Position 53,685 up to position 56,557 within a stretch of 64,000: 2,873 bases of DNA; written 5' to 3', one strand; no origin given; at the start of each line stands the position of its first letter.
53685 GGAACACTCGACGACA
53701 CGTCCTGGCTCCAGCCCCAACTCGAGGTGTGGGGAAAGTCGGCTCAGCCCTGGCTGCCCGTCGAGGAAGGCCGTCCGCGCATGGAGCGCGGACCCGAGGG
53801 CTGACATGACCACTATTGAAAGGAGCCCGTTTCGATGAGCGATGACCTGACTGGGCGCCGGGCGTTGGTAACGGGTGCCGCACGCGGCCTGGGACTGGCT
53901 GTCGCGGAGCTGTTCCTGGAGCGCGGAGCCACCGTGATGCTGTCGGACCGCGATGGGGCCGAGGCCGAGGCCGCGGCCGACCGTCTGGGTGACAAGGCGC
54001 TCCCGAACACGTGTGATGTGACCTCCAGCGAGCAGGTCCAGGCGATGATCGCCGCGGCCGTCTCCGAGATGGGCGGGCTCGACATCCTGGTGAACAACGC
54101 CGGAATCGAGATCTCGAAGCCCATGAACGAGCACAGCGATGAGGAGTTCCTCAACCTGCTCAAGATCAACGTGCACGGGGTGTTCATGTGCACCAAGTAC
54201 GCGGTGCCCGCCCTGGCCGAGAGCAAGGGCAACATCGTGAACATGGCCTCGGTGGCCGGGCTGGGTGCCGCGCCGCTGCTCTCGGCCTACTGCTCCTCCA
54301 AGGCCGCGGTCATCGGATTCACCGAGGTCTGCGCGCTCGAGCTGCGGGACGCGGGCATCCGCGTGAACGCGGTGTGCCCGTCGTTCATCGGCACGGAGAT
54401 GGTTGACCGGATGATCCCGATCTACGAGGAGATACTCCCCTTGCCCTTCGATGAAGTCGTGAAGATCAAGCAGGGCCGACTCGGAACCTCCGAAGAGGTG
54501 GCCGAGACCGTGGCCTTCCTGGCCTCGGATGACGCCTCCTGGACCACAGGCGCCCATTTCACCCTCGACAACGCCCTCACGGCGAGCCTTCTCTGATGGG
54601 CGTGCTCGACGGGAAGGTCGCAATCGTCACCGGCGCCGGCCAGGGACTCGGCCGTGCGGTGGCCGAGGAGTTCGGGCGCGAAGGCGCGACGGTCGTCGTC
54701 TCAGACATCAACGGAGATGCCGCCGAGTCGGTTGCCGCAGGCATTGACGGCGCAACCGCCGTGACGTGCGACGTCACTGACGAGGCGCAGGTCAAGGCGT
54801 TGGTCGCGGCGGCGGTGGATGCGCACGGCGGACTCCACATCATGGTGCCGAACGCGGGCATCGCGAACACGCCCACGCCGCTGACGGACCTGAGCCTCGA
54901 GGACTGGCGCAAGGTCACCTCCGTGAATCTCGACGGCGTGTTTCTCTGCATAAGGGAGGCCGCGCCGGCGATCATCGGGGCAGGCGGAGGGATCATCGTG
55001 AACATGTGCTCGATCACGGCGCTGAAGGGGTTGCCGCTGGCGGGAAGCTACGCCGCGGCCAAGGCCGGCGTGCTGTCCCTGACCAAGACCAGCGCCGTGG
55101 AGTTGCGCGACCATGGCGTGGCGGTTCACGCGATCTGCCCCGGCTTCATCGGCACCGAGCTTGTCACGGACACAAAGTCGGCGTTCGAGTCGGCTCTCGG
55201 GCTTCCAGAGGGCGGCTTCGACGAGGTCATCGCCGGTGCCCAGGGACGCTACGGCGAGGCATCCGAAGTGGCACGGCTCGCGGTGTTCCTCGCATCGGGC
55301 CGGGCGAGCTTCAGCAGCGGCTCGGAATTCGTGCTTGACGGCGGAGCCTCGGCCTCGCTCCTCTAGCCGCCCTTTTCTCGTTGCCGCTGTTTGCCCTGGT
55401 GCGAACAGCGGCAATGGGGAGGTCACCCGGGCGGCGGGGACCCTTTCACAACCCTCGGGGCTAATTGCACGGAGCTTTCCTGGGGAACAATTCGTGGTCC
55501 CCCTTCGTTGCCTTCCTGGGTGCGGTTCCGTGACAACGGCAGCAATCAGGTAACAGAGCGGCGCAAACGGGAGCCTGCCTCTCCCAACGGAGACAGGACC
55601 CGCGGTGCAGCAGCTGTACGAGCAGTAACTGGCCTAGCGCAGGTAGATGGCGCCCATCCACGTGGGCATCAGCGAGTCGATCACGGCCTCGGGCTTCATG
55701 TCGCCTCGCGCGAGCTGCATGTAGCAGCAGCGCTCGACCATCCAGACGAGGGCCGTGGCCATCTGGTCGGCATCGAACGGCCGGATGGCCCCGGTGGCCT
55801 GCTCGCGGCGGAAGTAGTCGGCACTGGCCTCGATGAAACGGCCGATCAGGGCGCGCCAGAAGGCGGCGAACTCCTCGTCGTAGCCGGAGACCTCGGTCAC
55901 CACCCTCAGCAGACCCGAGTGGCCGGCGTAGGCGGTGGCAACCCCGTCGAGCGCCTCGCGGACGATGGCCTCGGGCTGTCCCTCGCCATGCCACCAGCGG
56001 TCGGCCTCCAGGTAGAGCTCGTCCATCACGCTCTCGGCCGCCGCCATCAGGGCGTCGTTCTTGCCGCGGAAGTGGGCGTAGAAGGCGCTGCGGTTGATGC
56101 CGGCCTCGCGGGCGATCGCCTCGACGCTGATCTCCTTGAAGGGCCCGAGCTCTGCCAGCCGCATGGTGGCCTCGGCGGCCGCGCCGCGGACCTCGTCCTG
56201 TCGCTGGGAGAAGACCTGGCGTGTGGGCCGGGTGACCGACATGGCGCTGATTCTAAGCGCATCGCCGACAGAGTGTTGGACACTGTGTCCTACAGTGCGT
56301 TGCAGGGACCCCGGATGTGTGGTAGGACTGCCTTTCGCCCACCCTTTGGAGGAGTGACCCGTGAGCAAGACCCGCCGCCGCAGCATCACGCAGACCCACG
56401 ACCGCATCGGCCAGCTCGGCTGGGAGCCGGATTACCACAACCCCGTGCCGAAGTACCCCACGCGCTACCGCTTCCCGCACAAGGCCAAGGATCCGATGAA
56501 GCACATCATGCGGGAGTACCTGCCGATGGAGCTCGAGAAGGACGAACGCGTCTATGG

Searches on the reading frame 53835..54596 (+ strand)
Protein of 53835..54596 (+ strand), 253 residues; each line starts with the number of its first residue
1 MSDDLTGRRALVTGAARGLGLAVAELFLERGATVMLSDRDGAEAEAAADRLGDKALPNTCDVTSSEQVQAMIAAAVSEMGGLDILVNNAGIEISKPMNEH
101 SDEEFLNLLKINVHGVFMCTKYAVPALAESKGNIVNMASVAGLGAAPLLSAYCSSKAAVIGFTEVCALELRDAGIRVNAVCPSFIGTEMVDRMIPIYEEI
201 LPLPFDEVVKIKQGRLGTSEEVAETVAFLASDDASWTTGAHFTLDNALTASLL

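Call 8: search_protein_families(library=pfam, proteins=[window:53835-54596:+])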
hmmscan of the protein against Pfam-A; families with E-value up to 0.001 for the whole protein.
window:53835-54596:+ (253 aa): 3 families
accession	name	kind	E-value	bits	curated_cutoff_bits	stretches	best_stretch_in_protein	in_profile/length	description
PF13561.12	adh_short_C2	-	7.7e-61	206.1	27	1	14-246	1-233/236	Enoyl-(Acyl carrier protein) reductase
PF00106.31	adh_short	-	1e-58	198.5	26.6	1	10-191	3-188/195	short chain dehydrogenase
PF08659.16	KR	-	6.2e-11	43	22.6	1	11-159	4-156/180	KR domain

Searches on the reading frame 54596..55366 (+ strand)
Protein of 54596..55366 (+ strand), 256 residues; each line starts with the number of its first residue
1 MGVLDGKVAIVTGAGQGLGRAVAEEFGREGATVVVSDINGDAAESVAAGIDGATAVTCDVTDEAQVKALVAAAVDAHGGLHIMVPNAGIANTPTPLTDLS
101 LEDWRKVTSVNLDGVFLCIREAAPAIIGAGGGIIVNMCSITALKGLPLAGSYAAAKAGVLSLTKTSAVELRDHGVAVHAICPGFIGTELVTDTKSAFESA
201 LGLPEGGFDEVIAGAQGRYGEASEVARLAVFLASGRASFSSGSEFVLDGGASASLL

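Call 8: search_protein_families(library=pfam, proteins=[window:54596-55366:+])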
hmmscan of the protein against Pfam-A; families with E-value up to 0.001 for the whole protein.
window:54596-55366:+ (256 aa): 4 families
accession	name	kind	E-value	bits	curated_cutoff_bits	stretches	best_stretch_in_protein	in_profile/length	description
PF13561.12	adh_short_C2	-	9e-57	192.8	27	1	13-251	1-235/236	Enoyl-(Acyl carrier protein) reductase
PF00106.31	adh_short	-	2.4e-54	184.2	26.6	1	7-193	1-190/195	short chain dehydrogenase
PF08659.16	KR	-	1.1e-08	35.7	22.6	1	9-159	3-156/180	KR domain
PF23441.1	SDR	-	2.3e-05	24.3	27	1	53-191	63-200/258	SDR-like rossmann domain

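Call 23: find_encoding_contigs(protein=window:54596-55366:+, flank=10000, max_places=10)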
Protein window:54596-55366:+ (256 aa): 2 contigs read that carry it; 2 places shown.
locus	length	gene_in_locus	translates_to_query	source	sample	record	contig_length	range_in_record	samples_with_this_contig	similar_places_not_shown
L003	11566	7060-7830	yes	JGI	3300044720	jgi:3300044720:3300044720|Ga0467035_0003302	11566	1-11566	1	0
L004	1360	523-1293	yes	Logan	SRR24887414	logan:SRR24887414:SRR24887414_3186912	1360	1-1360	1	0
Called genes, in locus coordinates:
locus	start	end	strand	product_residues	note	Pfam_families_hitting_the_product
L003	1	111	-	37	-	?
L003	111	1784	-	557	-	PF18158:AidB_N, PF02770:Acyl-CoA_dh_M, PF00441:Acyl-CoA_dh_1, PF08028:Acyl-CoA_dh_2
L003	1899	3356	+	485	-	PF01266:DAO (faint), PF01494:FAD_binding_3, PF12831:FAD_oxidored (weak)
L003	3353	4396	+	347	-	PF00795:CN_hydrolase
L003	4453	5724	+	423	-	PF14361:RsbRD_N, PF17853:GGDEF_2, PF13556:HTH_30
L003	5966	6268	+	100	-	PF04828:GFA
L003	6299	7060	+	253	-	PF00106:adh_short, PF08659:KR, PF13561:adh_short_C2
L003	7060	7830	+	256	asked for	PF00106:adh_short, PF08659:KR, PF23441:SDR (faint), PF13561:adh_short_C2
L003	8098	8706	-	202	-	PF00440:TetR_N, PF21313:EthR_C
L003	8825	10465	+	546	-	PF02332:Phenol_Hydrox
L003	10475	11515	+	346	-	PF00111:Fer2, PF00970:FAD_binding_6, PF00175:NAD_binding_1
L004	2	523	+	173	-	?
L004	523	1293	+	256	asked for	PF00106:adh_short, PF08659:KR, PF23441:SDR (faint), PF13561:adh_short_C2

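Call 30: list_cluster_members(proteins=[P0001, window:54596-55366:+, window:33144-33431:+])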
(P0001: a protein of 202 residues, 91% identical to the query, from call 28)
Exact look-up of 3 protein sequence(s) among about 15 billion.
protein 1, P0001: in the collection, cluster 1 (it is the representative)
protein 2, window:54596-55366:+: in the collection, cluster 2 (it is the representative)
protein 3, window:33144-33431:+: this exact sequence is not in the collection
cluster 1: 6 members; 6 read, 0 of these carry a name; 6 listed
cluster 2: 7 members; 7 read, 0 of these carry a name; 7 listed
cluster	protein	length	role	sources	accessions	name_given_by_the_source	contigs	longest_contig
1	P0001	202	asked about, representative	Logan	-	-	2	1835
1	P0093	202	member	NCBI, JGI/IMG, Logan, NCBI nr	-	-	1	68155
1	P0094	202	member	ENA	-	-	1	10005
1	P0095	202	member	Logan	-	-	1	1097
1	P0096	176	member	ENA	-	-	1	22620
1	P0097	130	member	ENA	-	-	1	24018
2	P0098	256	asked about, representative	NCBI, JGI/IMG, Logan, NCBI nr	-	-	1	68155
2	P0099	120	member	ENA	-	-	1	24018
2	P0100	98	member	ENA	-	-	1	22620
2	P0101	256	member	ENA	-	-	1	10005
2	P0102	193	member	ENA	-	-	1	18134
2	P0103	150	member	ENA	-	-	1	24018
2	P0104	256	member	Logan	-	-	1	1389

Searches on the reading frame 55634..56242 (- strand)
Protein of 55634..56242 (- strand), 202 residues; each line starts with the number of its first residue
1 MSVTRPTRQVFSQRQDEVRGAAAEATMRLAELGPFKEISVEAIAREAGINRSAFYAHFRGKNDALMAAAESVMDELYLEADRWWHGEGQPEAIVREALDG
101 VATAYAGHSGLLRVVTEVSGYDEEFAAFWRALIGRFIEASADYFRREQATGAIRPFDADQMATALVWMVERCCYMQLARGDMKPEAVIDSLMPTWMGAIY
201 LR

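Call 28: find_homologous_proteins(query=window:55634-56242:-, max_evalue=1e-30)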
Query window:55634-56242:- (202 aa): 92 proteins with E <= 1e-30 among 2703 candidates.
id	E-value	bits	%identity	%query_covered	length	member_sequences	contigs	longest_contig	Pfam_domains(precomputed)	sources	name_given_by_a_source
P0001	1.0e-115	403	91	100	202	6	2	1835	PF21313.3,PF00440.30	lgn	-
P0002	1.7e-65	239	55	91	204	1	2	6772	PF21313.3,PF00440.30,PF18598.7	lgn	-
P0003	7.7e-65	237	56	93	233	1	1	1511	PF21313.3,PF14246.12,PF00440.30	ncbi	-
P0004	4.1e-62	228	54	99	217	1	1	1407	PF21313.3,PF00440.30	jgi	jgi:TetR/AcrR family transcriptional regulator, ethionamide resistance regulator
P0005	1.9e-61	226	54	93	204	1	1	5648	PF21313.3,PF00440.30,PF18598.7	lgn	-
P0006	8.8e-60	220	52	93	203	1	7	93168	PF21313.3,PF00440.30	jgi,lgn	jgi:TetR/AcrR family transcriptional regulator, ethionamide resistance regulator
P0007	1.6e-59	219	53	92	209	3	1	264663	PF21313.3,PF00440.30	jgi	jgi:AcrR family transcriptional regulator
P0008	1.4e-58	216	53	93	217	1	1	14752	PF21313.3,PF00440.30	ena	-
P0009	1.5e-58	216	54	92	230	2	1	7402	PF21313.3,PF00440.30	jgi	jgi:AcrR family transcriptional regulator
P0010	1.6e-58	216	54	92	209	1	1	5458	PF21313.3,PF14246.12,PF00440.30,PF17932.7,PF18598.7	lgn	-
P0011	1.8e-58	216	54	89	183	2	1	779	PF21313.3,PF00440.30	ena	-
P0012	2.1e-58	216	52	93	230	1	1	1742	PF21313.3,PF00440.30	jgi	jgi:AcrR family transcriptional regulator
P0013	5.4e-58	214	52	94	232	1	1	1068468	PF19352.5,PF21313.3,PF00440.30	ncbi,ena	-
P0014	6.7e-58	214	52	93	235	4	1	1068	PF21313.3,PF00440.30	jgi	jgi:AcrR family transcriptional regulator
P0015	1.3e-57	213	52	93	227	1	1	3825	PF21313.3,PF00440.30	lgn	-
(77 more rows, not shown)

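Call 29: find_encoding_contigs(protein=P0001, flank=10000, max_places=10)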
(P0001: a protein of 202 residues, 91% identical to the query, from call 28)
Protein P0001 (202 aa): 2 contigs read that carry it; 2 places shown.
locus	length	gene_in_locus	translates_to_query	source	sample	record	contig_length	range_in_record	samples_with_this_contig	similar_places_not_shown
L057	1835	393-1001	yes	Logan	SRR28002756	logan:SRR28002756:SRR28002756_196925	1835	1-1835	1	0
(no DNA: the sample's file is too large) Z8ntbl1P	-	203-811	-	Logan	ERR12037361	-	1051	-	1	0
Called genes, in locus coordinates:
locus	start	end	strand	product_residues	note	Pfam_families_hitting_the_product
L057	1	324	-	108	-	?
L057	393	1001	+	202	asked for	PF00440:TetR_N, PF21313:EthR_C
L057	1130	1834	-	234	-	?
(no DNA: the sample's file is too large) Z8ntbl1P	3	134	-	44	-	?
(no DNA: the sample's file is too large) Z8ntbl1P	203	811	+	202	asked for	PF00440:TetR_N, PF21313:EthR_C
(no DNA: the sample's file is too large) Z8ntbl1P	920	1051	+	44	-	?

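Call 32: find_encoding_contigs(protein=P0094, flank=10000, max_places=10)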
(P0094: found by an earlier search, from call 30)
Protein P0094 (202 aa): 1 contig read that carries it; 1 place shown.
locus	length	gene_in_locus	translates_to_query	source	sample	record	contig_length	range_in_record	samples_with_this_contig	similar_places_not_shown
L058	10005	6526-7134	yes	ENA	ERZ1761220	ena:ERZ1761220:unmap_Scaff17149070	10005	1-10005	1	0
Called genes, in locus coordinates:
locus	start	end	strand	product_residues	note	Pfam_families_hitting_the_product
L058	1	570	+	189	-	?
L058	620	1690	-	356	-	PF00005:ABC_tran, PF13304:AAA_21 (weak), PF08402:TOBE_2 (weak)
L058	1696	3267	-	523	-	PF00528:BPD_transp_1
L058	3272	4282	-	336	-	PF13531:SBP_bac_11, PF01547:SBP_bac_1, PF13416:SBP_bac_8, PF13343:SBP_bac_6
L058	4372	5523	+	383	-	PF01757:Acyl_transf_3, PF10129:OpgC_C (faint)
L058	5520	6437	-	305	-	PF00487:FA_desaturase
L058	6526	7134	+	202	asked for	PF00440:TetR_N, PF21313:EthR_C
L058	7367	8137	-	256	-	PF00106:adh_short, PF08659:KR, PF23441:SDR (weak), PF13561:adh_short_C2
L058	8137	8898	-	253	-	PF00106:adh_short, PF08659:KR, PF13561:adh_short_C2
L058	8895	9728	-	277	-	PF00561:Abhydrolase_1, PF12146:Hydrolase_4, PF12697:Abhydrolase_6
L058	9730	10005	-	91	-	?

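Call 34: find_encoding_contigs(protein=P0096, flank=10000, max_places=10)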
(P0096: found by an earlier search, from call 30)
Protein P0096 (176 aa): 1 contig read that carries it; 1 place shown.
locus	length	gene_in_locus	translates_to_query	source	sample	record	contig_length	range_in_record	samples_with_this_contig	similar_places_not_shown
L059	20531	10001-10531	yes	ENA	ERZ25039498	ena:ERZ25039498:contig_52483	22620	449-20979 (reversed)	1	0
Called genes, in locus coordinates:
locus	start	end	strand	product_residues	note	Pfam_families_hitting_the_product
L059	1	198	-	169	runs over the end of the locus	PF12146:Hydrolase_4 (weak)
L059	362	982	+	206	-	PF00440:TetR_N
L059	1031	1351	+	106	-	PF00743:FMO-like (weak)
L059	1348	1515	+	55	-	PF00743:FMO-like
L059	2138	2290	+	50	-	-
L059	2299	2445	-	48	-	-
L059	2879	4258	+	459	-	PF00501:AMP-binding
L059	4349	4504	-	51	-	PF04075:F420H2_quin_red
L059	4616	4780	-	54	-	-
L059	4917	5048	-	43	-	PF00487:FA_desaturase (weak)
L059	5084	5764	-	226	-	PF00487:FA_desaturase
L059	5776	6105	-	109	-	PF02406:MmoB_DmpM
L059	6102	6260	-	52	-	-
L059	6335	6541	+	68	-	-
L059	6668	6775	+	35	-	-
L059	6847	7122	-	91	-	-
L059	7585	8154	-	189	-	PF00111:Fer2, PF00970:FAD_binding_6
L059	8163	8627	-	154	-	-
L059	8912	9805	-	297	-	PF02332:Phenol_Hydrox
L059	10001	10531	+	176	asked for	PF00440:TetR_N, PF21313:EthR_C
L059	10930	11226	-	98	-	PF00106:adh_short (weak), PF13561:adh_short_C2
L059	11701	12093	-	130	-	PF00106:adh_short, PF13561:adh_short_C2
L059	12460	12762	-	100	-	PF12697:Abhydrolase_6 (weak), PF12146:Hydrolase_4 (weak)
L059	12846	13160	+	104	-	-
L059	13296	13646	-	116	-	PF04828:GFA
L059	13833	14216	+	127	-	-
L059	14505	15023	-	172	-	PF14361:RsbRD_N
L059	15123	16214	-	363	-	PF00795:CN_hydrolase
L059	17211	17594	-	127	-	-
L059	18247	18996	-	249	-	-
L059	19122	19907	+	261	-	-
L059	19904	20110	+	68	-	-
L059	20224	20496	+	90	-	-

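Call 35: find_encoding_contigs(protein=P0097, flank=10000, max_places=10)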
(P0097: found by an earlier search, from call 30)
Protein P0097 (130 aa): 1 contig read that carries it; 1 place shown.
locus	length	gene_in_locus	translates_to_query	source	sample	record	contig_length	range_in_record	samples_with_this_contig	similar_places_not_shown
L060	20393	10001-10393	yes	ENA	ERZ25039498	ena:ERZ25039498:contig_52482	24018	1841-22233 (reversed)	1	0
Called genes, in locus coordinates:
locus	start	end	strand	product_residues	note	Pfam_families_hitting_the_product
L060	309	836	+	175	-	PF00440:TetR_N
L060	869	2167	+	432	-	PF00070:Pyr_redox (faint), PF00743:FMO-like, PF01266:DAO (faint), PF01593:Amino_oxidase (faint), PF07992:Pyr_redox_2, PF13450:NAD_binding_8 (weak), PF13738:Pyr_redox_3, PF13434:Lys_Orn_oxgnase (weak), +1 more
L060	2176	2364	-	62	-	-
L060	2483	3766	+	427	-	PF00501:AMP-binding (faint)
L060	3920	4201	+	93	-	-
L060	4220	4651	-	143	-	PF04075:F420H2_quin_red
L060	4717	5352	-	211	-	PF00487:FA_desaturase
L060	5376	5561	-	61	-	-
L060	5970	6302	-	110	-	-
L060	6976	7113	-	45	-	-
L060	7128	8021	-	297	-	PF00111:Fer2, PF00970:FAD_binding_6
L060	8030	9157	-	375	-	PF02332:Phenol_Hydrox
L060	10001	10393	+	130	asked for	PF21313:EthR_C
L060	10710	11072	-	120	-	PF00106:adh_short, PF13561:adh_short_C2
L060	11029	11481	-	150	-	PF00106:adh_short, PF08659:KR (weak), PF13561:adh_short_C2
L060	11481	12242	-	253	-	PF00106:adh_short, PF08659:KR, PF13561:adh_short_C2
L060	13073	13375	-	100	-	PF04828:GFA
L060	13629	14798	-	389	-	PF14361:RsbRD_N, PF17853:GGDEF_2, PF13556:HTH_30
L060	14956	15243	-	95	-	-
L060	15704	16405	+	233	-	-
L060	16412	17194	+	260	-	-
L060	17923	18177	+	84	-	PF18158:AidB_N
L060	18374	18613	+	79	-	-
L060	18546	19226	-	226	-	-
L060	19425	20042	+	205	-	-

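Call 42: find_encoding_contigs(protein=P0102, flank=10000, max_places=10)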
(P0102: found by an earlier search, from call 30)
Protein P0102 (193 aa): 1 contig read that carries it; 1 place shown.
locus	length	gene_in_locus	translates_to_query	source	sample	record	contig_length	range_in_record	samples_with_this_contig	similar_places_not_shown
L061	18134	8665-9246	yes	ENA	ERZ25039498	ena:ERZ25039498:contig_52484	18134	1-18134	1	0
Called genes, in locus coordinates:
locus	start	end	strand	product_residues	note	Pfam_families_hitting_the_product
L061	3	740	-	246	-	?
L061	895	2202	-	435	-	PF00441:Acyl-CoA_dh_1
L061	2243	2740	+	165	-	-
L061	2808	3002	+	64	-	-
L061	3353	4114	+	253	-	PF00890:FAD_binding_2 (faint), PF01494:FAD_binding_3, PF12831:FAD_oxidored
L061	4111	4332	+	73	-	-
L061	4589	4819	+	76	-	-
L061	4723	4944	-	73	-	-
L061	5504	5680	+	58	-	-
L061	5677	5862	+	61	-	-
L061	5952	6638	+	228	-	PF14361:RsbRD_N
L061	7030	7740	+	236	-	PF04828:GFA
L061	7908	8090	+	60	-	PF00106:adh_short, PF13561:adh_short_C2 (weak)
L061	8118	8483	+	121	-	PF00106:adh_short, PF13561:adh_short_C2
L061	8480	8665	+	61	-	PF13561:adh_short_C2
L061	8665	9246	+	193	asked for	PF00106:adh_short, PF08659:KR, PF13561:adh_short_C2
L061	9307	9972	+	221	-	-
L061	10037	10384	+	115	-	PF00487:FA_desaturase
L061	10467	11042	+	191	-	PF00440:TetR_N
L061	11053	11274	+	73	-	-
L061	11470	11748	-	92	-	-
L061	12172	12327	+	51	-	-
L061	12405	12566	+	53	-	-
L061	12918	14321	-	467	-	PF00501:AMP-binding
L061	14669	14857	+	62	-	-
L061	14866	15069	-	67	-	-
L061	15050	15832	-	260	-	PF00743:FMO-like, PF07992:Pyr_redox_2 (weak), PF13738:Pyr_redox_3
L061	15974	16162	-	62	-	PF13450:NAD_binding_8, PF01593:Amino_oxidase (weak)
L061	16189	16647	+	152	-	PF05448:AXE1 (faint), PF12146:Hydrolase_4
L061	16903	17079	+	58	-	-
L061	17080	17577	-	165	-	PF00441:Acyl-CoA_dh_1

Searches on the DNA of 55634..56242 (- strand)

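Call 90: search_rna_families(sources=[L057, L058, L059, L060, L061], threshold=gathering)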
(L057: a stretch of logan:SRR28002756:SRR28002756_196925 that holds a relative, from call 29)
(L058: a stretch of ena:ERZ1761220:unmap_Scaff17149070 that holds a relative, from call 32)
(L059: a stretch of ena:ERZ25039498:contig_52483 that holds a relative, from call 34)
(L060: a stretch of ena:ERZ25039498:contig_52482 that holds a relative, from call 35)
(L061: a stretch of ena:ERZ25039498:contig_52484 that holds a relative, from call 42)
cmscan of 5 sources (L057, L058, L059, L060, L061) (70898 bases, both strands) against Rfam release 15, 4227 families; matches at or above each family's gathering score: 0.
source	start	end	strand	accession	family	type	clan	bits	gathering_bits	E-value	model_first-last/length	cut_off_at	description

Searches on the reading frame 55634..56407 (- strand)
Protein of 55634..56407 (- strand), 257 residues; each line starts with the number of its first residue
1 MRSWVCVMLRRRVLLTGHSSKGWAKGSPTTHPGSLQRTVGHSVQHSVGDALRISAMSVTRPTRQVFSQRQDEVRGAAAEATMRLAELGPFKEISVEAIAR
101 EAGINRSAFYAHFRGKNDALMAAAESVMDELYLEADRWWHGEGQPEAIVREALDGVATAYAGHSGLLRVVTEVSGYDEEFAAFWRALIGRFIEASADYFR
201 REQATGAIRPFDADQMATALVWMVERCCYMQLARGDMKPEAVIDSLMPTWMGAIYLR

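Call 8: search_protein_families(library=pfam, proteins=[window:55634-56407:-])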
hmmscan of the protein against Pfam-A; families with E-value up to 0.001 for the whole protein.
window:55634-56407:- (257 aa): 3 families
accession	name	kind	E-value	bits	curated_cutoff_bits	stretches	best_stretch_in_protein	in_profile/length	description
PF21313.2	EthR_C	-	3e-14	53.7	27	1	150-255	2-110/111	Transcriptional regulator EthR, C-terminal domain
PF00440.29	TetR_N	-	1.2e-09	38.3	24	1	79-118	3-42/47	Bacterial regulatory proteins, tetR family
PF18598.6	TetR_C_36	-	0.00056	20.3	33.7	0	190-237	48-96/111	Tetracyclin repressor-like, C-terminal domain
